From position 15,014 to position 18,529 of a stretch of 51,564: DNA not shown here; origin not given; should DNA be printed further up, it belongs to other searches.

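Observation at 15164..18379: Soluble Hanks kinase fused to ConA-like sandwich, 10 Cys-containing LRRs and a C-type-lectin-like domain, with a non-RD catalytic loop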

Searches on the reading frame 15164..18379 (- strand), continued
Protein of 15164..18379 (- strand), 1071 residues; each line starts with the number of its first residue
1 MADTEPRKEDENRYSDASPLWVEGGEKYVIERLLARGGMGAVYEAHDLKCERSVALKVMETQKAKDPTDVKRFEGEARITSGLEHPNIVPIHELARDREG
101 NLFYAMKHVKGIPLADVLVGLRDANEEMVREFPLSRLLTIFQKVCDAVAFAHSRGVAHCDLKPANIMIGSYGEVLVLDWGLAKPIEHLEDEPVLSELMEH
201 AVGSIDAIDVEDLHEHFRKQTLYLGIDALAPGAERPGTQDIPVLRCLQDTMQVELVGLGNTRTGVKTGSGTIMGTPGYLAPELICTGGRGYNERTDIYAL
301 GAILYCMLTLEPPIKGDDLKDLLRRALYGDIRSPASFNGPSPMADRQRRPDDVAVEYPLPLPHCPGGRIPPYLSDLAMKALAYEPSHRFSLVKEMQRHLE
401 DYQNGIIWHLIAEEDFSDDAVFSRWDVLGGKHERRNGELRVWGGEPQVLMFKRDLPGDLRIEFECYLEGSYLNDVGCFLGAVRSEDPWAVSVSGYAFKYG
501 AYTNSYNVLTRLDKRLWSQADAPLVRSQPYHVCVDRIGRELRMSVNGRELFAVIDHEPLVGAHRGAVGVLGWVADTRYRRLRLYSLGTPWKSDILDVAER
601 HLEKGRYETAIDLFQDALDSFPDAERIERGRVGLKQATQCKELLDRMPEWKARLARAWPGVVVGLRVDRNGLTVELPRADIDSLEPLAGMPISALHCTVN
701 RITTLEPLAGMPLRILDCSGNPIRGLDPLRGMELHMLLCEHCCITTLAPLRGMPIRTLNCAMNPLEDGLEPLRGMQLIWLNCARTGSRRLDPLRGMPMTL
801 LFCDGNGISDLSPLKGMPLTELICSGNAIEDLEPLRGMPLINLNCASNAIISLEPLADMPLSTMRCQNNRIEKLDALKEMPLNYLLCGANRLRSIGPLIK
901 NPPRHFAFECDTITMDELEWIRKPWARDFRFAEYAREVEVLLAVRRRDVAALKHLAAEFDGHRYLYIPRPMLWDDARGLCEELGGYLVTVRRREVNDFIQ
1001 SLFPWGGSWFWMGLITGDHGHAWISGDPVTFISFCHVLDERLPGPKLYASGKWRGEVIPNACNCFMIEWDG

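Call 16: find_encoding_contigs(protein=P0002, flank=10000, max_places=2)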
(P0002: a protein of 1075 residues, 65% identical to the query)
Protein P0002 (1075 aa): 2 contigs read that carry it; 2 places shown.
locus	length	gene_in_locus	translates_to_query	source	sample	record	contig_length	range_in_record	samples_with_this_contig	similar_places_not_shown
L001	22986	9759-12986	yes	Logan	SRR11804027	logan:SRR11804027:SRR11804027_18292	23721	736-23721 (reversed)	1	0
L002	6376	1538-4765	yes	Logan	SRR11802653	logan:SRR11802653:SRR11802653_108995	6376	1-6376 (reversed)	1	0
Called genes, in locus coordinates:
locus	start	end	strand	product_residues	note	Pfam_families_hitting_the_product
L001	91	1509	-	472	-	PF00860:Xan_ur_permease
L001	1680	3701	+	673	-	PF06480:FtsH_ext (weak), PF06068:TIP49 (weak), PF00004:AAA, PF07728:AAA_5 (weak), PF17862:AAA_lid_3, PF01434:Peptidase_M41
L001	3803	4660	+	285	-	PF00809:Pterin_bind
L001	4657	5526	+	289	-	PF19293:CdaA_N (weak), PF02457:DAC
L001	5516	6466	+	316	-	PF07949:YbbR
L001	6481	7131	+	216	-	PF13428:TPR_14 (faint), PF09295:ChAPs (weak), PF00515:TPR_1 (faint), PF07719:TPR_2 (faint), PF13424:TPR_12 (faint), PF13431:TPR_17 (faint), PF13432:TPR_16 (weak), PF14559:TPR_19, +3 more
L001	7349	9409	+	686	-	PF03030:H_PPase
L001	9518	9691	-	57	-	-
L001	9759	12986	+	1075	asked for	PF00069:Pkinase, PF07714:PK_Tyr_Ser-Thr, PF00069:Pkinase, PF12799:LRR_4 (faint), PF00059:Lectin_C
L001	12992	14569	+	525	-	PF13428:TPR_14 (faint)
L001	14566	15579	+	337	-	PF01699:Na_Ca_ex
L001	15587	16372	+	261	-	PF01026:TatD_DNase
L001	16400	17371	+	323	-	PF00480:ROK, PF01869:BcrAD_BadFG (faint)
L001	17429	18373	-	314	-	PF03706:LPG_synthase_TM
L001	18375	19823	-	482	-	PF02310:B12-binding, PF04055:Radical_SAM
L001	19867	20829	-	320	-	PF00535:Glycos_transf_2, PF10111:Glyco_tranf_2_2 (weak), PF13641:Glyco_tranf_2_3 (weak)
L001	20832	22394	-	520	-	PF13231:PMT_2 (faint)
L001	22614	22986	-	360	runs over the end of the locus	PF01073:3Beta_HSD (weak), PF01370:Epimerase, PF04321:RmlD_sub_bind (weak), PF07993:NAD_binding_4, PF16363:GDP_Man_Dehyd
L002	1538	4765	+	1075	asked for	PF00069:Pkinase, PF07714:PK_Tyr_Ser-Thr, PF00069:Pkinase, PF12799:LRR_4 (faint), PF00059:Lectin_C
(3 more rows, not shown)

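Call 17: find_encoding_contigs(protein=P0007, flank=10000, max_places=2)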
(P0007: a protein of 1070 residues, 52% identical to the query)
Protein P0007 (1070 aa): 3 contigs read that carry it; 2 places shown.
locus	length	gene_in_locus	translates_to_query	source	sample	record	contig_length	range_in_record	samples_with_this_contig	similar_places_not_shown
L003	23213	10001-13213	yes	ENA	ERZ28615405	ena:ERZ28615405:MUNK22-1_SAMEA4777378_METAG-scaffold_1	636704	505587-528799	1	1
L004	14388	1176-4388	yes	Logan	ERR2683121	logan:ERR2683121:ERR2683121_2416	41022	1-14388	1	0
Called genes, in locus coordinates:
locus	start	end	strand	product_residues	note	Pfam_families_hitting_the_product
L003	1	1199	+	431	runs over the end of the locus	PF00291:PALP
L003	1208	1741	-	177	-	-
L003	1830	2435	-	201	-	PF07589:PEP_exosort_dom (weak)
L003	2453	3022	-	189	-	-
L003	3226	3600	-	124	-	-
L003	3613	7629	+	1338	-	PF00082:Peptidase_S8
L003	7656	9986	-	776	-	PF13492:GAF_3, PF00989:PAS, PF08448:PAS_4, PF13426:PAS_9, PF08447:PAS_3, PF00512:HisKA (weak), PF02518:HATPase_c, PF00072:Response_reg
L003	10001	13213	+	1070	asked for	PF00069:Pkinase, PF03109:ABC1 (faint), PF07714:PK_Tyr_Ser-Thr, PF00069:Pkinase (weak), PF12799:LRR_4 (faint), PF00059:Lectin_C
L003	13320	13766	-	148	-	-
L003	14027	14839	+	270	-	PF02900:LigB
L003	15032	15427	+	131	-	-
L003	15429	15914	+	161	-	-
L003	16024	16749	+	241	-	-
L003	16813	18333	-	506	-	PF03583:LIP (weak)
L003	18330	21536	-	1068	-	PF00069:Pkinase, PF07714:PK_Tyr_Ser-Thr, PF00069:Pkinase (weak), PF12799:LRR_4 (faint), PF00059:Lectin_C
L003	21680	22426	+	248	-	PF00005:ABC_tran, PF13304:AAA_21 (faint)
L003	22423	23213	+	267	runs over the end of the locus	PF01061:ABC2_membrane, PF12698:ABC2_membrane_3 (weak)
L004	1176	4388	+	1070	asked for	PF00069:Pkinase, PF03109:ABC1 (faint), PF07714:PK_Tyr_Ser-Thr, PF00069:Pkinase (weak), PF12799:LRR_4 (faint), PF00059:Lectin_C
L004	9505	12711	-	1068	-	PF00069:Pkinase, PF07714:PK_Tyr_Ser-Thr, PF00069:Pkinase (weak), PF12799:LRR_4 (faint), PF00059:Lectin_C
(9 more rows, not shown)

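Call 39: predict_structure(alignment_id=A1)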
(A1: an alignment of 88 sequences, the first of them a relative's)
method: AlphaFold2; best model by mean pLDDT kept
length: 1071 residues; sequences in the alignment: 88
mean_pLDDT: 85.6   pTM: 0.65
mean pLDDT of the five models: 85.6, 85.7, 85.1, 84.6, 83.7
residues with pLDDT >= 90: 665; 70-90: 269; 50-70: 38; < 50: 99
segments of 3 or more residues with pLDDT < 50: 1-9, 188-263, 345-348, 353-356, 589-591
pLDDT, mean of each block of 10 residues (from residue 1): 37 74 90 83 91 90 75 88 90 89 89 94 91 94 96 93 93 89 70 35 34 36 28 32 28 25 47 78 79 94 97 88 87 89 51 57 88 93 90 90 78 90 92 94 90 89 92 91 88 94 88 86 89 90 90 82 85 93 76 72 84 91 79 93 95 96 89 94 97 96 97 97 97 97 97 97 97 97 97 96 97 96 97 96 96 95 95 96 94 96 94 98 94 96 98 97 97 98 97 94 85 96 95 91 94 92 97 66
secondary structure, 60 per line:
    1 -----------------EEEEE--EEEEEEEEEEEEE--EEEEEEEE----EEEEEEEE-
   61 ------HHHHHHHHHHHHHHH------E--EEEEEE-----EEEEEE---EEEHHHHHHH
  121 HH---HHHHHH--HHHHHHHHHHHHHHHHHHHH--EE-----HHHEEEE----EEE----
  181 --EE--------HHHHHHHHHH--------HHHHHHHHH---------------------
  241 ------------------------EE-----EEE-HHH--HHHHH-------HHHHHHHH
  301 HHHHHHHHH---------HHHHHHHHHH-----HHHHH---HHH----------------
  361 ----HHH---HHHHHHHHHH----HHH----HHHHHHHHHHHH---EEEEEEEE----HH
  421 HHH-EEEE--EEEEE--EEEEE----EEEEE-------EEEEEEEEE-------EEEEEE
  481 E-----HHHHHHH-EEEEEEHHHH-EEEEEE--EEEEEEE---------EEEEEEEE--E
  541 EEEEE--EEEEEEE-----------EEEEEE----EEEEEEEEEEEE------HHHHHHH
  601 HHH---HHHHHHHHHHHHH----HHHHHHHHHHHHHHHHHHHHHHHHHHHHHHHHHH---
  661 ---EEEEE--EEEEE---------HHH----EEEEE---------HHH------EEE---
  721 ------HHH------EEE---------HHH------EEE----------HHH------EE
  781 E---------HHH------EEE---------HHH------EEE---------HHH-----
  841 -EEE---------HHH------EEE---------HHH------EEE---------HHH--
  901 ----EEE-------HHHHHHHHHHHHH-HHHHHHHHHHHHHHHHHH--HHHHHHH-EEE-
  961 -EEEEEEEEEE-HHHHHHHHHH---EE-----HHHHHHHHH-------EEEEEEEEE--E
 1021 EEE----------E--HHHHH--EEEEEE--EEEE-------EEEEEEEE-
elements in order (helices of 4 or more, strands of 3 or more residues): E18-22 E25-37 E40-47 E52-59 H67-81 E91-96 E102-107 E111-113 H114-122 H126-131 H134-153 E166-169 E174-176 H193-202 H211-219 E272-274 H281-285 H293-309 H319-328 H334-338 H371-380 H392-403 E407-414 H419-423 E425-428 E431-435 E438-442 E447-451 E459-467 E475-481 H487-493 E495-500 H501-504 E506-511 E514-520 E530-537 E540-545 E548-554 E566-571 E576-587 H594-603 H607-619 H624-657 E664-668 E671-675 E692-696 E715-717 E736-738 E757-759 E779-781 E800-802 E821-823 E842-844 E863-865 E884-886 E905-907 H915-927 H929-946 H949-955 E957-959 E962-971 H973-982 H993-1001 E1009-1017 E1020-1023 H1037-1041 E1044-1049 E1052-1055 E1063-1070
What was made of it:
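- Checked: The model shows three helices at 594-657, plus an unmentioned helical bundle at 915-955 (call 39).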

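Call 45: fold_search(model_id=the predicted structure, library=pdb)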
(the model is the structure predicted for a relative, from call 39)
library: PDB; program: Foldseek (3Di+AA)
matches with E <= 10: 2000; with E <= 0.001: 1991
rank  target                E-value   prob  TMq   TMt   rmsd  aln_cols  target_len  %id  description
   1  1mru_A                1.8e-17  1.00  0.22  0.84   5.0       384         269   23  Intracellular Ser/Thr protein kinase domain of Mycobacterium tuberculosis PknB. (released 2003-02-11)
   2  5u94                  4.4e-17  1.00  0.22  0.89   3.6       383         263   24  Crystal structure of the Mycobacterium tuberculosis PASTA kinase PknB in complex with the potential theraputic kinase in (released 2017-12-20)
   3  2fum_B                5.7e-17  1.00  0.22  0.86   5.2       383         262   23  Catalytic domain of protein kinase PknB from Mycobacterium tuberculosis in complex with mitoxantrone (released 2006-08-01)
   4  1o6y                  6.0e-17  1.00  0.22  0.87   4.7       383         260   23  Catalytic domain of PknB kinase from Mycobacterium tuberculosis (released 2003-01-30)
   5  3oro                  1.1e-16  1.00  0.22  0.80   8.2       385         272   24  Mycobacterium tuberculosis PknB kinase domain L33D mutant (crystal form 4) (released 2010-12-15)
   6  6i2p_A                1.2e-16  1.00  0.21  0.78   8.8       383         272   23  Crystal structure of the Mycobacterium tuberculosis PknB kinase domain (L33E mutant) in complex with its substrate Gar (released 2019-05-22)
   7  2fum_A                1.6e-16  1.00  0.22  0.86   6.5       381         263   24  Catalytic domain of protein kinase PknB from Mycobacterium tuberculosis in complex with mitoxantrone (released 2006-08-01)
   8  3ori_A                1.8e-16  1.00  0.22  0.84   6.6       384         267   24  Mycobacterium tuberculosis PknB kinase domain L33D mutant (crystal form 1) (released 2010-12-15)
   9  1mru_B                2.1e-16  1.00  0.23  0.86   3.3       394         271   23  Intracellular Ser/Thr protein kinase domain of Mycobacterium tuberculosis PknB. (released 2003-02-11)
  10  6b2p                  5.2e-16  1.00  0.22  0.88   4.8       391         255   23  Dual Inhibition of the Essential Protein Kinases A and B in Mycobacterium tuberculosis (released 2018-02-14)
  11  6b2q_B                7.9e-16  1.00  0.22  0.83   6.7       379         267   23  Dual Inhibition of the Essential Protein Kinases A and B in Mycobacterium tuberculosis (released 2018-02-14)
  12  3ort                  1.2e-15  1.00  0.21  0.78   7.1       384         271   23  Mycobacterium tuberculosis PknB kinase domain L33D mutant (crystal form 6) (released 2010-12-15)
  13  6i2p_B                1.2e-15  1.00  0.21  0.79   8.8       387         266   23  Crystal structure of the Mycobacterium tuberculosis PknB kinase domain (L33E mutant) in complex with its substrate Gar (released 2019-05-22)
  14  3orm                  1.3e-15  1.00  0.21  0.83   8.3       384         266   24  Mycobacterium tuberculosis PknB kinase domain D76A mutant (released 2010-12-15)
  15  2fum_D                1.4e-15  1.00  0.22  0.86   8.1       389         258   23  Catalytic domain of protein kinase PknB from Mycobacterium tuberculosis in complex with mitoxantrone (released 2006-08-01)
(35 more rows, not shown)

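Call 55: search_protein_families(library=pfam, proteins=[L001:12992-14569:+, L003:16813-18333:-], max_evalue=0.001)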
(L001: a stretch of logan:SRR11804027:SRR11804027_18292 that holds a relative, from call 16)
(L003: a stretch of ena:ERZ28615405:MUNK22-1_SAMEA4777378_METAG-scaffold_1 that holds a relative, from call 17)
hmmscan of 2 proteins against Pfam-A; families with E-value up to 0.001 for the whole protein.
L001:12992-14569:+ (525 aa): 2 families
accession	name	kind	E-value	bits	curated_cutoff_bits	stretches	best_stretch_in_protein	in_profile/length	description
PF13428.12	TPR_14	-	7.8e-08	32.7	23.5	0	446-480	2-36/44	Tetratricopeptide repeat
PF13181.12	TPR_8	-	4.7e-05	23.7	25.7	0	450-473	6-29/34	Tetratricopeptide repeat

L003:16813-18333:- (506 aa): 1 family
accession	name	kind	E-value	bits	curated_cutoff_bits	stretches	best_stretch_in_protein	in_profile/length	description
PF03583.20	LIP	-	1e-07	32.1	23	1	214-461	24-246/286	Secretory lipase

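Call 56: search_protein_families(library=padloc, proteins=[window:15164-18379:-], max_evalue=0.001)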
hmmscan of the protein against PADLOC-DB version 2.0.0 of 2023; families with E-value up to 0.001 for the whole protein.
window:15164-18379:- (1071 aa): 33 families (the best 25 are shown)
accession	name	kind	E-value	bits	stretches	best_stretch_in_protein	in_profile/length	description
PDLC04042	PD-T4-6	-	1e-58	197.3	2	26-187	9-161/292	-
PDLC04053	PD-T4-6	-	1.1e-54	184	2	27-184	10-160/311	-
PDLC04061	PD-T4-6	-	9.1e-54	181.8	2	21-186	11-171/510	-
PDLC04138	mad6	-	3.3e-52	176.3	2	20-187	45-205/659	mads_6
PDLC04054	PD-T4-6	-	5.7e-48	162.1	2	25-186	11-162/347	-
PDLC04047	PD-T4-6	-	1.3e-45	153.9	2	26-182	10-158/327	-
PDLC04039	PD-T4-6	-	3.7e-44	149.5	2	27-186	15-165/458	-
PDLC04060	PD-T4-6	-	7.1e-44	148.5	2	26-184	8-157/486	-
PDLC04052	PD-T4-6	-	2.1e-43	147.3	2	25-185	8-163/496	-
PDLC04057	PD-T4-6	-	1.5e-42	144.2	2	27-185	9-158/443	-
PDLC04043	PD-T4-6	-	9.6e-42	141.6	2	27-185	16-165/452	-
PDLC04041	PD-T4-6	-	4.1e-41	139.6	2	27-211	29-204/443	-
PDLC04048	PD-T4-6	-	1.9e-35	120.9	2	26-184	10-160/354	-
PDLC04040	PD-T4-6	-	2e-34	117.2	2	33-185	1-152/547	-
PDLC04050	PD-T4-6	-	6.9e-32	109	2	28-183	65-211/480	-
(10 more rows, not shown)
